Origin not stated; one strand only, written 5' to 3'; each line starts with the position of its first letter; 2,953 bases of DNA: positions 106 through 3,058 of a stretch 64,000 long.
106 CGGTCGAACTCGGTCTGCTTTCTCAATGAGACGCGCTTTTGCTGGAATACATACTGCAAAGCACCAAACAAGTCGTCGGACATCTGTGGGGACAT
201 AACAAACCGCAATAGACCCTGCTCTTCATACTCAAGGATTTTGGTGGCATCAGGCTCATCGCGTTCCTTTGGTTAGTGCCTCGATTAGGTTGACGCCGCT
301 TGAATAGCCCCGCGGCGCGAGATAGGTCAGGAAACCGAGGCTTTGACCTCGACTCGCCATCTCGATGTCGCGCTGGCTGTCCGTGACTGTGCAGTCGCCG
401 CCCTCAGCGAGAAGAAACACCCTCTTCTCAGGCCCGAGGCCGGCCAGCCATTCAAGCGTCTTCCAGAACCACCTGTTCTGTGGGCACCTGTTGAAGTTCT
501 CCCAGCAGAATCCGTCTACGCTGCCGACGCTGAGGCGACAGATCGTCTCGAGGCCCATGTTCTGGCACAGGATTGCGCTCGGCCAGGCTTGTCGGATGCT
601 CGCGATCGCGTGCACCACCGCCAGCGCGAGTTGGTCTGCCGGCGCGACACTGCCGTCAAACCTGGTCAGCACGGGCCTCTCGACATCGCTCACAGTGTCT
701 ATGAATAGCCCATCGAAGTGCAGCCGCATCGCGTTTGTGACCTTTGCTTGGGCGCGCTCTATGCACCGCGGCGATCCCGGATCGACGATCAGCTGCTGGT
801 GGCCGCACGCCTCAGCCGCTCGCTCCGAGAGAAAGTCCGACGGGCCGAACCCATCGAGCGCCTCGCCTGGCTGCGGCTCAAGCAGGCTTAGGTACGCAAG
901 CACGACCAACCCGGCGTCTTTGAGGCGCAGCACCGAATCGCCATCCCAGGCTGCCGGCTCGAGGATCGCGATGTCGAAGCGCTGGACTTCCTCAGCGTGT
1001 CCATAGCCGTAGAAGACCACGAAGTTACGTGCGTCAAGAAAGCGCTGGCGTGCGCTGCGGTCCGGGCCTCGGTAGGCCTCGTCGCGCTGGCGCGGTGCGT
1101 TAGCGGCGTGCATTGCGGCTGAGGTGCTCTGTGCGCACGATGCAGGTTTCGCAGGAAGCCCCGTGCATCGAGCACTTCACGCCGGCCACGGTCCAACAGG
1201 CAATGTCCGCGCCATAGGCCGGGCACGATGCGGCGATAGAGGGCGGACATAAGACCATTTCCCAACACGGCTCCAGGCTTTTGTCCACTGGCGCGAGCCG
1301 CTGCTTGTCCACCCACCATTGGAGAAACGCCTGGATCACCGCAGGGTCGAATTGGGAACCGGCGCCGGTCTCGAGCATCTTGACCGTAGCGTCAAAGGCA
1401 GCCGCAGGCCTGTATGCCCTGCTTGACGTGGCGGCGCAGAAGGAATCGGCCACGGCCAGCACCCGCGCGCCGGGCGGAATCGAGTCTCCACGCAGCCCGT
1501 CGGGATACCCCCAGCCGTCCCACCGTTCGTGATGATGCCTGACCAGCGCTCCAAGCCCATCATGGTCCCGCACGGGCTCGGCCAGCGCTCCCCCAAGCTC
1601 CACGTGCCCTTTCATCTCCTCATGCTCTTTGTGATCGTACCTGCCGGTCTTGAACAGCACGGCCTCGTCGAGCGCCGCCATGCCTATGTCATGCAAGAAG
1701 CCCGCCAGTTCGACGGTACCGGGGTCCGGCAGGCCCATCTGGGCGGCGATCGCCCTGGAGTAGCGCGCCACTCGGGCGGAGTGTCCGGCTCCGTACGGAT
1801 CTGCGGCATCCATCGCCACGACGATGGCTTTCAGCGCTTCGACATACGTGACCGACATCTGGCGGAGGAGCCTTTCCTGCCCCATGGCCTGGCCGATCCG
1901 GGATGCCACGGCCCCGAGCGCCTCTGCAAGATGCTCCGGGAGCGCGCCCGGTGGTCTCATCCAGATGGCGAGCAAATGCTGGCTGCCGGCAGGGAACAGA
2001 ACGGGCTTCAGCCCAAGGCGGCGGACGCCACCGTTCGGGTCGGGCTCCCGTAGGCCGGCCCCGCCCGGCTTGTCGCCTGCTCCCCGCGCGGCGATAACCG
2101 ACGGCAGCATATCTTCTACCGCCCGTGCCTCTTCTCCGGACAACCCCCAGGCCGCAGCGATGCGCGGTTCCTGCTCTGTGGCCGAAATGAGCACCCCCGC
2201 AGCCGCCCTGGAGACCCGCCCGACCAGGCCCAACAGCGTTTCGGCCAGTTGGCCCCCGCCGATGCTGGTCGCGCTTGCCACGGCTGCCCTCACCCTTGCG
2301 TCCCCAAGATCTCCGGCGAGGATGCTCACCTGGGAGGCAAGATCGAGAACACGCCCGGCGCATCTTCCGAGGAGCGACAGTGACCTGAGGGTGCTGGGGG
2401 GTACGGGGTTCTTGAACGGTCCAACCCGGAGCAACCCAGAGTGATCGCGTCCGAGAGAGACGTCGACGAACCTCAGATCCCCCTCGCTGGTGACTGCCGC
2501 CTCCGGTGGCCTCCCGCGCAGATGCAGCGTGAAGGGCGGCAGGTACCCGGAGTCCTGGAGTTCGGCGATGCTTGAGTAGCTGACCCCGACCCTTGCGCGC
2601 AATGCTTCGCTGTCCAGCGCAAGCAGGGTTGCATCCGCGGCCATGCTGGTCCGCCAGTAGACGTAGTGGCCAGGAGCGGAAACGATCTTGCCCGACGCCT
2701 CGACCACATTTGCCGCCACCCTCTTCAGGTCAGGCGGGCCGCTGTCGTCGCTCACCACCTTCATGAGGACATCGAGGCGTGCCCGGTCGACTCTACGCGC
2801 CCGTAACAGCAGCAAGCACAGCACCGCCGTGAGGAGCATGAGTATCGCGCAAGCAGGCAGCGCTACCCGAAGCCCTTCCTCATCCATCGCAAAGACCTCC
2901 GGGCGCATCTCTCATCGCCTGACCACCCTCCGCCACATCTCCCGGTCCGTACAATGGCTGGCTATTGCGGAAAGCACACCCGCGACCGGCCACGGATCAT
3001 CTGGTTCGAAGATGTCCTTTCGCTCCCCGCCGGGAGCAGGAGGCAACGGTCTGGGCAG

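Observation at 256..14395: Pel-like exopolysaccharide island with a non-canonical accessory and regulatory gene set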

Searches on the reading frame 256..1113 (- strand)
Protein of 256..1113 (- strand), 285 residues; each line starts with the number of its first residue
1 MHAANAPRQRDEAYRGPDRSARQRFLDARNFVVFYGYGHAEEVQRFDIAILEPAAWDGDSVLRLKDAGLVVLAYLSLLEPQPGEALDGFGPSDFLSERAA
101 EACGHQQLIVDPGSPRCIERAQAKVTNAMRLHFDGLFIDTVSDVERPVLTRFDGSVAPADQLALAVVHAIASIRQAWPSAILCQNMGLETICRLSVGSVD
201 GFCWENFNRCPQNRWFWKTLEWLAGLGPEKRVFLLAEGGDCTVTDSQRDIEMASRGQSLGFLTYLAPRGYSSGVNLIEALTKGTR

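Call 4: search_protein_families(library=pfam, proteins=[window:256-1113:-], max_evalue=0.01)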
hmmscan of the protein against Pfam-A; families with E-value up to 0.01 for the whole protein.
window:256-1113:- (285 aa): 0 families

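Call 6: search_protein_families(library=ncbifam, proteins=[window:256-1113:-], max_evalue=1)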
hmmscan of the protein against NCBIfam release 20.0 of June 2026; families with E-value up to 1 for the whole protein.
window:256-1113:- (285 aa): 0 families

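Call 7: search_protein_families(library=pfam, proteins=[window:256-1113:-], max_evalue=10)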
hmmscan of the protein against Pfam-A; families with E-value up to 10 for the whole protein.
window:256-1113:- (285 aa): 0 families

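Call 9: search_solved_structures(query=window:256-1113:-, max_evalue=10)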
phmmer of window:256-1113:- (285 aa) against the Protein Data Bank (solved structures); distinct sequences matched with E-value up to 10: 3.
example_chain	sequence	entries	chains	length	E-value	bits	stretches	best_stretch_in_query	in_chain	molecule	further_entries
9cgy_A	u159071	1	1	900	0.009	18.7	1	41-194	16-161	PelA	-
5tsy_A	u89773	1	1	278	0.53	12.9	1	41-156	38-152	PelA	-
5tcb_A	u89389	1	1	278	0.54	12.8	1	41-187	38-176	PelA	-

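Call 34: search_solved_structures(query=A2, max_evalue=10, show_alignments=2)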
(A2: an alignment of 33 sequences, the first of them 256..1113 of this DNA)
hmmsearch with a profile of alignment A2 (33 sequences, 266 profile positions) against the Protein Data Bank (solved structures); distinct sequences matched with E-value up to 10: 38.
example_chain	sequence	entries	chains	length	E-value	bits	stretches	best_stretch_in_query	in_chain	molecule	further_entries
9cgy_A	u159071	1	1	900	1.4e-23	86.7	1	32-195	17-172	PelA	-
5tcb_A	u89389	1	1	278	3.5e-22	82.1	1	31-180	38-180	PelA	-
5tsy_A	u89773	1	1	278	4.7e-22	81.7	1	31-180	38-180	PelA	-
7mcd_A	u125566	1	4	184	2.6e-17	66.1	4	30-66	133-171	AI-designed TIM-barrel F15C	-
9ep5_A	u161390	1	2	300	3.1e-08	36.4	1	26-256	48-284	Glycoside-hydrolase family GH114 TIM-barrel domain-containing protein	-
8ya6_A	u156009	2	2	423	5.5e-07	32.3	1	96-239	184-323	endo-1,3-fucanase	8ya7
9jos_A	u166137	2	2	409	2.7e-06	30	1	101-247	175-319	Glycoside-hydrolase family GH114 TIM-barrel domain-containing protein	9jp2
7smj_A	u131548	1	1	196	6.8e-06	28.7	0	32-66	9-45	AI-designed TIM-barrel F2N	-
7mcc_A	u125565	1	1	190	1.6e-05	27.5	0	34-66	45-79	AI-designed TIM-barrel F2C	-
9euz_A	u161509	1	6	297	7.3e-05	25.3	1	42-228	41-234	Uncharacterized protein TM_1410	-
2aam_A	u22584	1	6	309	8e-05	25.2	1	43-228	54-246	Hypothetical protein TM1410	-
9eux_G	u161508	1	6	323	9.3e-05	25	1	43-228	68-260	Uncharacterized protein TM_1410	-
9jp3_A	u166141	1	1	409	0.00016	24.2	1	101-247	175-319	Glycoside-hydrolase family GH114 TIM-barrel domain-containing protein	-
7a8s_A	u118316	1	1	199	0.0013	21.2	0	34-66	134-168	sTIM11_h3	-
9nhf_A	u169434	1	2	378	0.0026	20.2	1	50-226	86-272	Glycosyl hydrolase-like family 15 (GHL15) protein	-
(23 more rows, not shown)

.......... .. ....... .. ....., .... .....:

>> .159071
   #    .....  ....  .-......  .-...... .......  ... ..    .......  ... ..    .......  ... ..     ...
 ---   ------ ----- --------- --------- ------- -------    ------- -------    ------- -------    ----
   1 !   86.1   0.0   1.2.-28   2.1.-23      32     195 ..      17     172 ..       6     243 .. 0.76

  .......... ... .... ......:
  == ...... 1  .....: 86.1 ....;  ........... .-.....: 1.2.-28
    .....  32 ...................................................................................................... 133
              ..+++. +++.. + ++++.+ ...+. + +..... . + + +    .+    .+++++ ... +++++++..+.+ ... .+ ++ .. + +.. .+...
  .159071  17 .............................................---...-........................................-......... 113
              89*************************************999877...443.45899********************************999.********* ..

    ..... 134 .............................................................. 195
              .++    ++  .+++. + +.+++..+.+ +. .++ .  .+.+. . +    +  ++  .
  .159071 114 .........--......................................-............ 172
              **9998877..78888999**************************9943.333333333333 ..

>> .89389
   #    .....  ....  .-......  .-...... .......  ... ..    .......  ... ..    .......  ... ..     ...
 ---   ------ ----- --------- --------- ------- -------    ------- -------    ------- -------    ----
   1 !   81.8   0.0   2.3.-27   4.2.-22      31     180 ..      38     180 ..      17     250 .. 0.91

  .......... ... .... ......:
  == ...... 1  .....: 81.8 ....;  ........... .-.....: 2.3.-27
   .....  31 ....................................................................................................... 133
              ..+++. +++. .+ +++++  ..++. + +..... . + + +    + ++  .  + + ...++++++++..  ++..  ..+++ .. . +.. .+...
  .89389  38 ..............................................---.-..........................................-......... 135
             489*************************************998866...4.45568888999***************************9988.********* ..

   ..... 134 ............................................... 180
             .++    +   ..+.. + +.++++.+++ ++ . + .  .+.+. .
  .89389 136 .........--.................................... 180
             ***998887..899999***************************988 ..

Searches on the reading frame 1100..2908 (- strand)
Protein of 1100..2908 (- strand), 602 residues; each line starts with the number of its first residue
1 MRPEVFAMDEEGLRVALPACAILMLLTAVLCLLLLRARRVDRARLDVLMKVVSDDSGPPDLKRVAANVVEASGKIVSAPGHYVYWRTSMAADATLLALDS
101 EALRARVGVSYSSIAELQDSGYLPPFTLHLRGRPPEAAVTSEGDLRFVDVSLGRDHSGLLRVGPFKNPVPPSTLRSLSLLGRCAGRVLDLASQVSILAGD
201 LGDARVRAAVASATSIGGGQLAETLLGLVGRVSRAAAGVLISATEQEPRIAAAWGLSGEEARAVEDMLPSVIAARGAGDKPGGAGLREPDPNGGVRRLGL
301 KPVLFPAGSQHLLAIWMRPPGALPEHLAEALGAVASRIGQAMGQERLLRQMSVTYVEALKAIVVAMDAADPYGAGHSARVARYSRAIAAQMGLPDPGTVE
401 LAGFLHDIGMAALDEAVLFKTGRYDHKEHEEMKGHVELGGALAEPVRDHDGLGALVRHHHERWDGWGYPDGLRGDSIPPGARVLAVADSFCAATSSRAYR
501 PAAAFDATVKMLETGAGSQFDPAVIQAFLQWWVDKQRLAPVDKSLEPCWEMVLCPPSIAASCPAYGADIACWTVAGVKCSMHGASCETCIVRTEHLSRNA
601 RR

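Call 4: search_protein_families(library=pfam, proteins=[window:1100-2908:-], max_evalue=0.01)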
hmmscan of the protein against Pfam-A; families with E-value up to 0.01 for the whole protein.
window:1100-2908:- (602 aa): 3 families
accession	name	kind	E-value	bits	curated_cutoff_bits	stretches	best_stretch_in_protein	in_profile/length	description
PF13487.12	HD_5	-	2.1e-30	106.2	27.2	1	369-524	10-170/170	HD domain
PF01966.28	HD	-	4.9e-17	62.7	22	1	374-492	2-115/116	HD domain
PF08668.18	HDOD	-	2.4e-05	24.4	22.9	1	375-417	97-139/196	HDOD domain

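Call 6: search_protein_families(library=ncbifam, proteins=[window:1100-2908:-], max_evalue=1)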
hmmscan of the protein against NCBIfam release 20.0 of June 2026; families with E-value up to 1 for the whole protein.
window:1100-2908:- (602 aa): 6 families
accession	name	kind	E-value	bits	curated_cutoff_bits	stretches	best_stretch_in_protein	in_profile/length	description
NF053512.1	nitric_RR_NosR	exception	6.8e-33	114.3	400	1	345-535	164-357/422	response regulator c-di-GMP phosphodiesterase, NosR family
TIGR00277.1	HDIG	domain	2.9e-05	23.9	27.6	1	375-461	7-83/84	HDIG domain-containing metalloprotein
NF002829.0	PRK03007.1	equivalog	0.027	13.4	385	1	375-409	69-102/425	deoxyguanosinetriphosphate triphosphohydrolase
TIGR02621.3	cas3_GSU0051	exception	0.081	11.7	400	1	375-409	673-709/854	type I-G CRISPR-associated helicase/endonuclease Cas3g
NF002591.0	PRK02249.1-5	equivalog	0.12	11.5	479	1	385-419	234-268/351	DNA primase regulatory subunit PriL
TIGR03319.1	RNase_Y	equivalog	0.16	10.5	454.35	1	376-461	333-402/514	ribonuclease Y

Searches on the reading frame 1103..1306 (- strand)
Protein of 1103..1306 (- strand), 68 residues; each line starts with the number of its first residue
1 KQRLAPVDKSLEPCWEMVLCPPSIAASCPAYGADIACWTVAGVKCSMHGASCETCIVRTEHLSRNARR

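Call 87: search_protein_families(library=pfam, proteins=[window:1103-1306:-], max_evalue=10)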
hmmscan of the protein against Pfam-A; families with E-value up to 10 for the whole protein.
seq(68 aa): 1 family
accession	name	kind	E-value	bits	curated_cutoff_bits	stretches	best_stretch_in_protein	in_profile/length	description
PF09463.15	Opy2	-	1.7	9.5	22.1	0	20-55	4-30/35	Opy2 protein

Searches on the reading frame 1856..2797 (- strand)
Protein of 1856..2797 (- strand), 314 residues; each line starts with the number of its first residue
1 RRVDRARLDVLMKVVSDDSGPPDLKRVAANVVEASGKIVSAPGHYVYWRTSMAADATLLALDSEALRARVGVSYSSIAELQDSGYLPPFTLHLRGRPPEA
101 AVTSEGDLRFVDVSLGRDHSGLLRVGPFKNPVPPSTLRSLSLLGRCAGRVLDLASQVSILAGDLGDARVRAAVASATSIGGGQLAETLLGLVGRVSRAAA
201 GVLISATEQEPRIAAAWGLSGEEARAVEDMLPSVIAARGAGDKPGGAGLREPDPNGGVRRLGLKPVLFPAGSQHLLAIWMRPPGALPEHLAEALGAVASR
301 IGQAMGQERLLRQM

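Call 60: search_solved_structures(query=A6, max_evalue=10)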
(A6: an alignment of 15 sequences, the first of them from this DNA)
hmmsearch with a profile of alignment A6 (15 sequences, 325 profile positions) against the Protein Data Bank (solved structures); distinct sequences matched with E-value up to 10: 9.
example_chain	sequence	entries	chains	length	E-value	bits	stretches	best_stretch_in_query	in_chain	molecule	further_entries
3ci6_A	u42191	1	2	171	9.1e-06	28.3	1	5-65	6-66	Phosphoenolpyruvate-protein phosphotransferase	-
4hhu_A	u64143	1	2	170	0.0017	20.8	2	185-238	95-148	OR280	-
3trc_A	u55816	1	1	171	0.24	13.8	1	8-70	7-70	Phosphoenolpyruvate-protein phosphotransferase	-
4pww_A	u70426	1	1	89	0.53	12.6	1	182-237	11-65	OR494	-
2nly_A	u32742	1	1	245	0.63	12.4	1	214-263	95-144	Divergent polysaccharide deacetylase hypothetical protein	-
9quc_A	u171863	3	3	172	1.2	11.5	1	182-237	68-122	TFD-EH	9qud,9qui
6zv9_A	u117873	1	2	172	1.2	11.5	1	182-237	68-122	TFD-EE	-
6wxp_A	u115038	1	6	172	1.2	11.5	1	182-237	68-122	TFD-EE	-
4rjv_A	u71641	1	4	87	1.5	11.2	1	183-237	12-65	OR461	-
